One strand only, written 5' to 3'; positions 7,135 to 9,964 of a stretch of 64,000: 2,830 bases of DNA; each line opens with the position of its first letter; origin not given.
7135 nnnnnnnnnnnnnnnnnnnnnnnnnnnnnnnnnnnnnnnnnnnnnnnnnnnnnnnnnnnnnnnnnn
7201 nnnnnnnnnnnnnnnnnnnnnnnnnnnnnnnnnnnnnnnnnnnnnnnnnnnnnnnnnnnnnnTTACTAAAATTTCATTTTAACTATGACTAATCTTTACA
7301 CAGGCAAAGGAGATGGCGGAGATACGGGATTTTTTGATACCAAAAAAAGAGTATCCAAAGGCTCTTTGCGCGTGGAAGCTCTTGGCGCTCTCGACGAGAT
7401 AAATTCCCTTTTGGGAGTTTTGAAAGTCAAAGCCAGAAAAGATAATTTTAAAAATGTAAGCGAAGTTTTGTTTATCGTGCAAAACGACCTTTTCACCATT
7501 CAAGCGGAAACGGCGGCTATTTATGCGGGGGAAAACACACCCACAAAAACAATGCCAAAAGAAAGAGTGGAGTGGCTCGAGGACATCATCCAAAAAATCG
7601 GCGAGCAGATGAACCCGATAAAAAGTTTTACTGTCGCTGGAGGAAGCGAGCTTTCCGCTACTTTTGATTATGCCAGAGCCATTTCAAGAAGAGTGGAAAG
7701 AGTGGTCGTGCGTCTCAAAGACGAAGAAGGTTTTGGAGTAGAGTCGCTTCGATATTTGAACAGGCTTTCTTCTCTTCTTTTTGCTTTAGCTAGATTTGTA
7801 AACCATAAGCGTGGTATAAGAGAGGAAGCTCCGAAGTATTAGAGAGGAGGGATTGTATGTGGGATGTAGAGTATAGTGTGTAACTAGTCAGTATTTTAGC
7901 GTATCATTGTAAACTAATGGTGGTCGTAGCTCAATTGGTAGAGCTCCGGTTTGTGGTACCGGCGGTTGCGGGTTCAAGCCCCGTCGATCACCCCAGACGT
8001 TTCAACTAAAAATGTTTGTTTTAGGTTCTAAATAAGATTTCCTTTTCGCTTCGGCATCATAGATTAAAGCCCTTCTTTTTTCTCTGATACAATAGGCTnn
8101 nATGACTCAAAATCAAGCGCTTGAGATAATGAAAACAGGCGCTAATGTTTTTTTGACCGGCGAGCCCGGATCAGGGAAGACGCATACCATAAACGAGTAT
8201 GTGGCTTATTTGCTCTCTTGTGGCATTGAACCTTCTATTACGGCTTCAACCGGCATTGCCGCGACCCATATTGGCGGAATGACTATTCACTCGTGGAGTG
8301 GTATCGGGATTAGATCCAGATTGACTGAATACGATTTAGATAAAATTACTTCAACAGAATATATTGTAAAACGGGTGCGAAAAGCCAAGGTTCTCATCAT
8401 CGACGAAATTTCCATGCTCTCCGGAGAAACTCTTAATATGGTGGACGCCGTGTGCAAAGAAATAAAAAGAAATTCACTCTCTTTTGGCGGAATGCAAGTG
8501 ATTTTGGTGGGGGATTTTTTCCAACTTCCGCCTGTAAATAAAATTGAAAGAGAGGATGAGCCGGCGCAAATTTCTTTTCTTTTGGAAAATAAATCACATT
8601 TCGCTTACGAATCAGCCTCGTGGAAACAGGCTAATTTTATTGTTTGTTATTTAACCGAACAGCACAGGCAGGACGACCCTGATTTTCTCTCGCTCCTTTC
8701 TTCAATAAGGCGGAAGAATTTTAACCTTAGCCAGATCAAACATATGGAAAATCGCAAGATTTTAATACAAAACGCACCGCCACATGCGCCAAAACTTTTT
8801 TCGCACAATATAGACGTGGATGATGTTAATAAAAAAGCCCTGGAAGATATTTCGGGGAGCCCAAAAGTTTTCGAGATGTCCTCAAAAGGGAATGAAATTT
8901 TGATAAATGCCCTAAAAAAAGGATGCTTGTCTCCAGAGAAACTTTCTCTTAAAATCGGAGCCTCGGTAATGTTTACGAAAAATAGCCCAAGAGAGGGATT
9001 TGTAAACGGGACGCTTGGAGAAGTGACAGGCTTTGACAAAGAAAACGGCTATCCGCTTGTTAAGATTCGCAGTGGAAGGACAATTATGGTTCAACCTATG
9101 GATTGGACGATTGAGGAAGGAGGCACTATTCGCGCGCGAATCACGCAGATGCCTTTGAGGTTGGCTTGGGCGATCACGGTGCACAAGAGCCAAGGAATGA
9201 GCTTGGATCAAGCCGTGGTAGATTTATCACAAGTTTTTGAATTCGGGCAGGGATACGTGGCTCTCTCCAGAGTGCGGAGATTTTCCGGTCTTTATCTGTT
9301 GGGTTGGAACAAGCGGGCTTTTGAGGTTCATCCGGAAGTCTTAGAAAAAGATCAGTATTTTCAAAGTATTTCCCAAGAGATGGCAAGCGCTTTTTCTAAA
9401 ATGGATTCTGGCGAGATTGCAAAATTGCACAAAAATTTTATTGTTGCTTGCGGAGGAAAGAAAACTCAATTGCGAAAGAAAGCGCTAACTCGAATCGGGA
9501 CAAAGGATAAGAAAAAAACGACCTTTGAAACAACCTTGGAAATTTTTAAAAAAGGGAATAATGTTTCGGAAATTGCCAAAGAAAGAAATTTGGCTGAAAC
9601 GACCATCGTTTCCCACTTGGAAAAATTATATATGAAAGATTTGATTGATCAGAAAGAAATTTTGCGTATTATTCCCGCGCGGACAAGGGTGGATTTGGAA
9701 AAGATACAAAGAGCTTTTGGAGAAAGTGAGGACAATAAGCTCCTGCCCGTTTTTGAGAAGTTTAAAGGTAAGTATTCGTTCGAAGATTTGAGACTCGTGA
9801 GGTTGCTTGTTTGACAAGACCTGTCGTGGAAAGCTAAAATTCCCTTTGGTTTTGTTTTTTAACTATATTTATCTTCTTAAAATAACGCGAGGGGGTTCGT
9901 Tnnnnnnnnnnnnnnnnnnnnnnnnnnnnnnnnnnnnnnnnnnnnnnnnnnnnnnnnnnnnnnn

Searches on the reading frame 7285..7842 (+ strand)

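Call 79: search_protein_families(library=ncbifam, proteins=[window:7285-7842:+], max_evalue=0.00001)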
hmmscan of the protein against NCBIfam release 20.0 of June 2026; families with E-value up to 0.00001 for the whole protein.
window:7285-7842:+ (185 aa): 1 family
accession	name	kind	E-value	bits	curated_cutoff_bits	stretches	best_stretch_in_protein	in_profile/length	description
TIGR00636.1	PduO_Nterm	equivalog_domain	2.4e-47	160.8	108.45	1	5-181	1-168/171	cob(I)yrinic acid a,c-diamide adenosyltransferase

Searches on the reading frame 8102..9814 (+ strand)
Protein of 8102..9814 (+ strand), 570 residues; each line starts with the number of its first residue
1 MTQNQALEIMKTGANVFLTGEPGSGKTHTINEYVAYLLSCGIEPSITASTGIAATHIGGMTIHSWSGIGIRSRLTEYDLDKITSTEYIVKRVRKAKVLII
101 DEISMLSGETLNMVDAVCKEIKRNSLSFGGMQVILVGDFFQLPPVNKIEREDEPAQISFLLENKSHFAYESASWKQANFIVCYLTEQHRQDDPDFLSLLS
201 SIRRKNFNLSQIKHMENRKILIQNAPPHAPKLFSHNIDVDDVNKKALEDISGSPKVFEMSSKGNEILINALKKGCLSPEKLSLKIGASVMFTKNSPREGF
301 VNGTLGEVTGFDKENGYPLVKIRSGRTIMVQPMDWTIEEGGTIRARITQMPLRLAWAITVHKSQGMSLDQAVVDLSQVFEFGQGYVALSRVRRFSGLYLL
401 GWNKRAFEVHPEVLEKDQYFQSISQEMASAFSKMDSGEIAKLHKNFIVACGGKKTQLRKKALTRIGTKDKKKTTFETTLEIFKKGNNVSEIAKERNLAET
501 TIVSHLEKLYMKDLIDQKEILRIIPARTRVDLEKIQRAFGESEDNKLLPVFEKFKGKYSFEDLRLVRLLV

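Call 9: search_protein_families(library=ncbifam, proteins=[window:8102-9814:+])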
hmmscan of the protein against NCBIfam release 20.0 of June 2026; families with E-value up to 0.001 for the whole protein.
window:8102-9814:+ (570 aa): 6 families
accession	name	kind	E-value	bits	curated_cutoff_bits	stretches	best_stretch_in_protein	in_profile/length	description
TIGR01448.2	helicase_RecD2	equivalog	1.3e-22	79.7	500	2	2-145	320-450/713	SF1B family DNA helicase RecD2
TIGR01447.1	recD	equivalog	2.3e-17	62.8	310.15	1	5-375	155-546/597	exodeoxyribonuclease V subunit alpha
TIGR02768.1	TraA_Ti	equivalog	2.5e-13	49.3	590.45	1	280-407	612-720/751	Ti-type conjugative transfer relaxase TraA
NF010464.0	PRK13889.1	subfamily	1.3e-09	36.5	1015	1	282-410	600-709/992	conjugal transfer relaxase TraA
NF038214.1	IS21_help_AAA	equivalog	0.00027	20.7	200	0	8-28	85-105/232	IS21-like element helper ATPase IstB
NF010248.0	PRK13695.1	equivalog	0.00056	19.7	156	0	14-35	4-25/180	NTPase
